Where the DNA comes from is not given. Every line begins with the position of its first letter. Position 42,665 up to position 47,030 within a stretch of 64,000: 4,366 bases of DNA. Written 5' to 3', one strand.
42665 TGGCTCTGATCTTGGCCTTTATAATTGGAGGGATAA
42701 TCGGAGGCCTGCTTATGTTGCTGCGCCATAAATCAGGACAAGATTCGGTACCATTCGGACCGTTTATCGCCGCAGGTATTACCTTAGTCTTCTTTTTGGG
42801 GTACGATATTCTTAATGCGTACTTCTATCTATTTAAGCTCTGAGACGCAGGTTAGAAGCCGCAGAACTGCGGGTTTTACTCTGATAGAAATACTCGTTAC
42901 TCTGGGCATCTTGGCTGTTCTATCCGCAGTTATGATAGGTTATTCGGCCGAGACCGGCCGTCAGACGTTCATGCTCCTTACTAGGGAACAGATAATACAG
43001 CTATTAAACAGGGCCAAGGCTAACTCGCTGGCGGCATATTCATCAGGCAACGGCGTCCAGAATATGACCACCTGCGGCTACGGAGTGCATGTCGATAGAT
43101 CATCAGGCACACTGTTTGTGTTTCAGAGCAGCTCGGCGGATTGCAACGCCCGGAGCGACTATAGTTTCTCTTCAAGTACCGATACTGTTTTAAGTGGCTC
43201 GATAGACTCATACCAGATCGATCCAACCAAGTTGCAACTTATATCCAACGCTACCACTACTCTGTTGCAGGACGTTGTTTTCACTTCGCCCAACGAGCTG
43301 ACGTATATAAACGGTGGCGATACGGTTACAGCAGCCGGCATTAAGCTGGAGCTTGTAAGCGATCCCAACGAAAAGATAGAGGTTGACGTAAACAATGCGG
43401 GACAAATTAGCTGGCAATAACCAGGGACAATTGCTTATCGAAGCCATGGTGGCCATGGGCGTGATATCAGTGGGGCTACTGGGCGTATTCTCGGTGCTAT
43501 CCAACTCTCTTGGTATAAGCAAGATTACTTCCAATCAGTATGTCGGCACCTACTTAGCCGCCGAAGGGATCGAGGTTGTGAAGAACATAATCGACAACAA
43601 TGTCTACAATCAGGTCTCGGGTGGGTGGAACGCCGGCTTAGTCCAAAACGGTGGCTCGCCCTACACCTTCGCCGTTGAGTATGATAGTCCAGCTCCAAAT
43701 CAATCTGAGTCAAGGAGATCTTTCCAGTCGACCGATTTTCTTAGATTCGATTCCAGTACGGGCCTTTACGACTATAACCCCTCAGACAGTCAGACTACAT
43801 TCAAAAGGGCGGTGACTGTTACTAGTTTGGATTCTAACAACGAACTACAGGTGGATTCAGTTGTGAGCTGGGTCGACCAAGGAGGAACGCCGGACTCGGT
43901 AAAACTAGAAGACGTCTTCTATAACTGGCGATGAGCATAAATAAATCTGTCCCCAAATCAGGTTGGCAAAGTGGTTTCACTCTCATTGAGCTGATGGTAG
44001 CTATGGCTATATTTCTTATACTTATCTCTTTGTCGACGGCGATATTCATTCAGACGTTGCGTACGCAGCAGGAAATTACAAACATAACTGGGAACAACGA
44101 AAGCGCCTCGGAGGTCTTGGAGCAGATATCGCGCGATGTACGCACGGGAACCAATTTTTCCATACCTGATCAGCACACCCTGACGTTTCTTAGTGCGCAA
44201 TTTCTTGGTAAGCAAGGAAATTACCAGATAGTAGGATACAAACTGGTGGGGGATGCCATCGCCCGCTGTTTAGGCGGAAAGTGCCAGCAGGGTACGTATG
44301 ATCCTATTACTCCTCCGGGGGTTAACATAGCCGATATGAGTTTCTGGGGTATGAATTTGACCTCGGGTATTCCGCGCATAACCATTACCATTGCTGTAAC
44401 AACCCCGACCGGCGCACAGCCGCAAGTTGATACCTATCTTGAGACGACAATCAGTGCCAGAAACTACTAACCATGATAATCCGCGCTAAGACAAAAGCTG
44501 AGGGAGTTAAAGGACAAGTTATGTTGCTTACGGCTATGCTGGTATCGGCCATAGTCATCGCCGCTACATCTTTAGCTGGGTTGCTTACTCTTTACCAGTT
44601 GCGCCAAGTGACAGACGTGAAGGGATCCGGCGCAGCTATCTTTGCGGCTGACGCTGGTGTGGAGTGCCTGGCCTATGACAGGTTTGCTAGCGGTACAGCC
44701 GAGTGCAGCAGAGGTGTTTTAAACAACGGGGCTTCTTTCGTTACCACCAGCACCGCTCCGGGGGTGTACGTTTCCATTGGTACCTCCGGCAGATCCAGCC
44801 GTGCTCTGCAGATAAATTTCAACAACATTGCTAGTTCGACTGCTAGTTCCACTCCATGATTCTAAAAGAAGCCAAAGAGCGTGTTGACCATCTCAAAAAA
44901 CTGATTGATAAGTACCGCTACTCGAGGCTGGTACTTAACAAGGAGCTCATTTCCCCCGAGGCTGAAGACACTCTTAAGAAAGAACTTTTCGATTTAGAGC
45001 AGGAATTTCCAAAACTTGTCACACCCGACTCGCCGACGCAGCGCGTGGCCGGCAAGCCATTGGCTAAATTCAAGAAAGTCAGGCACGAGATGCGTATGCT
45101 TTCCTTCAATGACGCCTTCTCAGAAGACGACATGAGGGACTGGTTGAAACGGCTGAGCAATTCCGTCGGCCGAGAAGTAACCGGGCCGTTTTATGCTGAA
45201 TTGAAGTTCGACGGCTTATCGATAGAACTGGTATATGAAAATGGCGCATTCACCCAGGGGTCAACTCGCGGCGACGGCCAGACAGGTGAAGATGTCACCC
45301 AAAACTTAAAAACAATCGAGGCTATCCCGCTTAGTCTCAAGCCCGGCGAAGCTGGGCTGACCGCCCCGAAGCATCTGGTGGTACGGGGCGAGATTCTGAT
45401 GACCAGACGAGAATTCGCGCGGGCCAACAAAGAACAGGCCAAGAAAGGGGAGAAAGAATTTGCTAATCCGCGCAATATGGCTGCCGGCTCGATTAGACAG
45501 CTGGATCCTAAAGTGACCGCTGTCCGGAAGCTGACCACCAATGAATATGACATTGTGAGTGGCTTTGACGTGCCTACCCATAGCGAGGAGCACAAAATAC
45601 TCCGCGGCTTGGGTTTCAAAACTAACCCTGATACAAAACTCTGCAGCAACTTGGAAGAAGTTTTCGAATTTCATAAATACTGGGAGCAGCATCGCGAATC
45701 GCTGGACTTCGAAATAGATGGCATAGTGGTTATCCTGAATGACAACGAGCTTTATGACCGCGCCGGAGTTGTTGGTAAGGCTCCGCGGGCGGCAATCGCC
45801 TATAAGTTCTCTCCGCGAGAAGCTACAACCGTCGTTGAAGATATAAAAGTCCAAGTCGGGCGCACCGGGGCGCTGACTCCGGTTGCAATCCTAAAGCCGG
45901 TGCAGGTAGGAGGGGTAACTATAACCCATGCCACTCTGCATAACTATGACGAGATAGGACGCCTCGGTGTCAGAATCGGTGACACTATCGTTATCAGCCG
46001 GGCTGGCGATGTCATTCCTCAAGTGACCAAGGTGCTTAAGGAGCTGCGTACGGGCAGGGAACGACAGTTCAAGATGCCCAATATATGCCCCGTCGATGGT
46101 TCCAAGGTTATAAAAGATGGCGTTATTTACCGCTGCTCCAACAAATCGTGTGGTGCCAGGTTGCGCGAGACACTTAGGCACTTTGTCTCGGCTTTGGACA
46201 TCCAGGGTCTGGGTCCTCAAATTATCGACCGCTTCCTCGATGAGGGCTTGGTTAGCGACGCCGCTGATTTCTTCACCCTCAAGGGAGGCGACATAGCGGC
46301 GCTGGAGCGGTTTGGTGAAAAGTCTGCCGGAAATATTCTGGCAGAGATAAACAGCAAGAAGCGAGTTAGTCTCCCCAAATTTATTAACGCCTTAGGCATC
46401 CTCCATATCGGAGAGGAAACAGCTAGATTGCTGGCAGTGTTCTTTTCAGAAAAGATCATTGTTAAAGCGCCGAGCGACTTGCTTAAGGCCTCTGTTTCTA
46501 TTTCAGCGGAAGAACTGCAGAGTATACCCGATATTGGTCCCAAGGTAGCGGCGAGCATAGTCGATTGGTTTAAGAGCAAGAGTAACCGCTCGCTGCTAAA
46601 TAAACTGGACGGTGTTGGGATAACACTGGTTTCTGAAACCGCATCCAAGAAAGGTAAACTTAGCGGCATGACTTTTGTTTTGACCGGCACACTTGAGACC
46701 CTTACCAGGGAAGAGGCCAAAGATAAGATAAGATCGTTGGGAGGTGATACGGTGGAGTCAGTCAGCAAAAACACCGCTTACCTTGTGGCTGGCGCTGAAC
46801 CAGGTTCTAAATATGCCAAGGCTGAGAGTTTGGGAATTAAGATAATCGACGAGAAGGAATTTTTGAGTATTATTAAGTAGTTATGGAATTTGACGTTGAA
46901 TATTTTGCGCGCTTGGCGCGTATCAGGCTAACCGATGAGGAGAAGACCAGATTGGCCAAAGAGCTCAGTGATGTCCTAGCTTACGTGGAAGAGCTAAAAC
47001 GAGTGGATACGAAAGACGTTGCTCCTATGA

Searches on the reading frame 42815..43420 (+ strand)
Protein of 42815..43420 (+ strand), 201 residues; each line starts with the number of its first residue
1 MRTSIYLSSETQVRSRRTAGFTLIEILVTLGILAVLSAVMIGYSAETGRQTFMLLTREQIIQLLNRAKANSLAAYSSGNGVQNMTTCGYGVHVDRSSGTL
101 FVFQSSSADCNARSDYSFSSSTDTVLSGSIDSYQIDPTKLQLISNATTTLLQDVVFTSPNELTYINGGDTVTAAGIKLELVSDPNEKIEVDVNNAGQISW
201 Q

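Call 20: search_protein_families(library=pfam, proteins=[window:42815-43420:+], max_evalue=0.001)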
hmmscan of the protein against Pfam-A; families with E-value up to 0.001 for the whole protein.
window:42815-43420:+ (201 aa): 1 family
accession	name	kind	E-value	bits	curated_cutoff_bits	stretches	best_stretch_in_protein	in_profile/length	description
PF07963.17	N_methyl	-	1.1e-06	28.3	21.2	1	16-40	2-26/27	Prokaryotic N-terminal methylation motif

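Call 98: search_protein_families(library=ncbifam, proteins=[window:42815-43420:+], max_evalue=0.001)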
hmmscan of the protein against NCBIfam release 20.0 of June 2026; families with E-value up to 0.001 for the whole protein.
window:42815-43420:+ (201 aa): 5 families
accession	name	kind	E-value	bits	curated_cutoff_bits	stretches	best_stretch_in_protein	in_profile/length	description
TIGR02532.1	IV_pilin_GFxxxE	domain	4.2e-05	23.2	16.3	1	19-40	2-23/24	prepilin-type N-terminal cleavage/methylation domain-containing protein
NF040982.1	ComGD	equivalog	7.9e-05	23.1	70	1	19-73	2-56/139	competence type IV pilus minor pilin ComGD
NF007862.0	PRK10574.1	equivalog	0.00019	21.6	138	1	18-41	4-27/145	prepilin peptidase-dependent pilin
NF041013.1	T4P_ComGE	equivalog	0.00026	21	49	1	19-68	4-53/83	competence type IV pilus minor pilin ComGE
NF007800.0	PRK10506.1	equivalog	0.001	18.9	158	0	15-122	5-103/163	prepilin peptidase-dependent protein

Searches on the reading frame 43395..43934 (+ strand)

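Call 20: search_protein_families(library=pfam, proteins=[window:43395-43934:+], max_evalue=0.001)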
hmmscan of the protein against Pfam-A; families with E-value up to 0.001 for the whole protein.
window:43395-43934:+ (179 aa): 0 families

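Call 98: search_protein_families(library=ncbifam, proteins=[window:43395-43934:+], max_evalue=0.001)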
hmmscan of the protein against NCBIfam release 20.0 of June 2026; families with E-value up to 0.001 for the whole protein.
window:43395-43934:+ (179 aa): 1 family
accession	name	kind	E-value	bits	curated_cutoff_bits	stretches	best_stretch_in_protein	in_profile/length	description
TIGR02523.1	type_IV_pilV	equivalog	5.2e-06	27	52.2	1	11-63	3-55/139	type IV pilus modification protein PilV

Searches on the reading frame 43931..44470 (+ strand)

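Call 20: search_protein_families(library=pfam, proteins=[window:43931-44470:+], max_evalue=0.001)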
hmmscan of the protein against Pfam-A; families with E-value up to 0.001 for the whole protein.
window:43931-44470:+ (179 aa): 1 family
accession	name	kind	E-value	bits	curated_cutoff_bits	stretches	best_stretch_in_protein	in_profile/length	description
PF07963.17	N_methyl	-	2.1e-08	33.8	21.2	1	13-34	4-25/27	Prokaryotic N-terminal methylation motif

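Call 98: search_protein_families(library=ncbifam, proteins=[window:43931-44470:+], max_evalue=0.001)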
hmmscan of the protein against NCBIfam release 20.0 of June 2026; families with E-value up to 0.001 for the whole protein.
window:43931-44470:+ (179 aa): 11 families
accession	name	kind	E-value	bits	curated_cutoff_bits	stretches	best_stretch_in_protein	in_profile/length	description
TIGR02532.1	IV_pilin_GFxxxE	domain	3.6e-08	32.9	16.3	1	13-34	1-22/24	prepilin-type N-terminal cleavage/methylation domain-containing protein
TIGR02599.1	TIGR02599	subfamily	2.3e-06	27.1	256.5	1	15-72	1-58/361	Verru_Chthon cassette protein C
NF041002.1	pilin_ComGF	equivalog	4.5e-06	26.9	80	1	13-78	1-63/139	competence type IV pilus minor pilin ComGF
NF041013.1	T4P_ComGE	equivalog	6.2e-06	26.2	49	1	14-74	4-61/83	competence type IV pilus minor pilin ComGE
NF007848.0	PRK10557.1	equivalog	3.3e-05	23.3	120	0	13-48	10-44/192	prepilin peptidase-dependent protein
TIGR02596.1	TIGR02596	subfamily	0.00011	22.4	70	1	16-47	1-32/196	Verru_Chthon cassette protein D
TIGR01708.2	typeII_sec_gspH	equivalog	0.00023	21.2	80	1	13-48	1-35/169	type II secretion system minor pseudopilin GspH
NF007862.0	PRK10574.1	equivalog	0.00024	21.2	138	1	13-45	4-36/145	prepilin peptidase-dependent pilin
TIGR01711.1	gspJ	equivalog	0.00026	20.9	64.85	1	15-53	2-39/192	type II secretion system minor pseudopilin GspJ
NF040999.1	pilin_ComGC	equivalog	0.00084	19.5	75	0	13-66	1-50/84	competence type IV pilus major pilin ComGC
NF007800.0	PRK10506.1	equivalog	0.00089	19.1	158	0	12-36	7-31/163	prepilin peptidase-dependent protein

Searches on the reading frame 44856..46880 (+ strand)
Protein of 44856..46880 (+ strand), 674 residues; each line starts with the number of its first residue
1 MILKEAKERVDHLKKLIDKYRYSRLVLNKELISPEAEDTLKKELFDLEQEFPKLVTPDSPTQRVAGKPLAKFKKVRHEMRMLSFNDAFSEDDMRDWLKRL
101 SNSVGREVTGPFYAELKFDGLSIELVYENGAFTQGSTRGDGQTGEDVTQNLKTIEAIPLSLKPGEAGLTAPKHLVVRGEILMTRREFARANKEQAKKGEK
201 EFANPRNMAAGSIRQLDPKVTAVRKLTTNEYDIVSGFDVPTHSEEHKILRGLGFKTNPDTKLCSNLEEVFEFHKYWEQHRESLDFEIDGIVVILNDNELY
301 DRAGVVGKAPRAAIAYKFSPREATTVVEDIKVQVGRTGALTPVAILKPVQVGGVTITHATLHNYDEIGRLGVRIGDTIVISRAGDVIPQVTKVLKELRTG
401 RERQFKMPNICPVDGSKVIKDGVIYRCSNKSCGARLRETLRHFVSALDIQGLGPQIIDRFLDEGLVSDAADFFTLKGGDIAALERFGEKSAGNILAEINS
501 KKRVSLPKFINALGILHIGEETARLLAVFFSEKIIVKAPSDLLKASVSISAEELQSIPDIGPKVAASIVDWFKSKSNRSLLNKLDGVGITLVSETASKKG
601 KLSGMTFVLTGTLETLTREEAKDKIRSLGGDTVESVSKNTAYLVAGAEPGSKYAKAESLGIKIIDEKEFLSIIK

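Call 20: search_protein_families(library=pfam, proteins=[window:44856-46880:+], max_evalue=0.001)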
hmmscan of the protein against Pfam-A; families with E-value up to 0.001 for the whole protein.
window:44856-46880:+ (674 aa): 7 families
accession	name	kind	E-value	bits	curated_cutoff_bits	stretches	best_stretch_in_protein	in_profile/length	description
PF01653.23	DNA_ligase_aden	-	1.7e-85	287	27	1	70-320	2-252/253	NAD-dependent DNA ligase adenylation domain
PF03120.22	DNA_ligase_OB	-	1.1e-32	112.2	32.9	1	324-401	1-78/79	NAD-dependent DNA ligase OB-fold domain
PF00533.33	BRCT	-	1.2e-15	57.9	21.3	1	600-672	4-77/78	BRCA1 C Terminus (BRCT) domain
PF12826.13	HHH_2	-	9.3e-14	51.8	27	1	509-580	2-63/64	Helix-hairpin-helix motif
PF14520.12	HHH_5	-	1.3e-09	38.9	27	1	446-498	4-55/57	Helix-hairpin-helix domain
PF12738.14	PTCB-BRCT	-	5.2e-07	30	22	1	609-664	5-59/63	twin BRCT domain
PF00633.29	HHH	-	2.1e-05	24.6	24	1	550-570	9-29/30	Helix-hairpin-helix motif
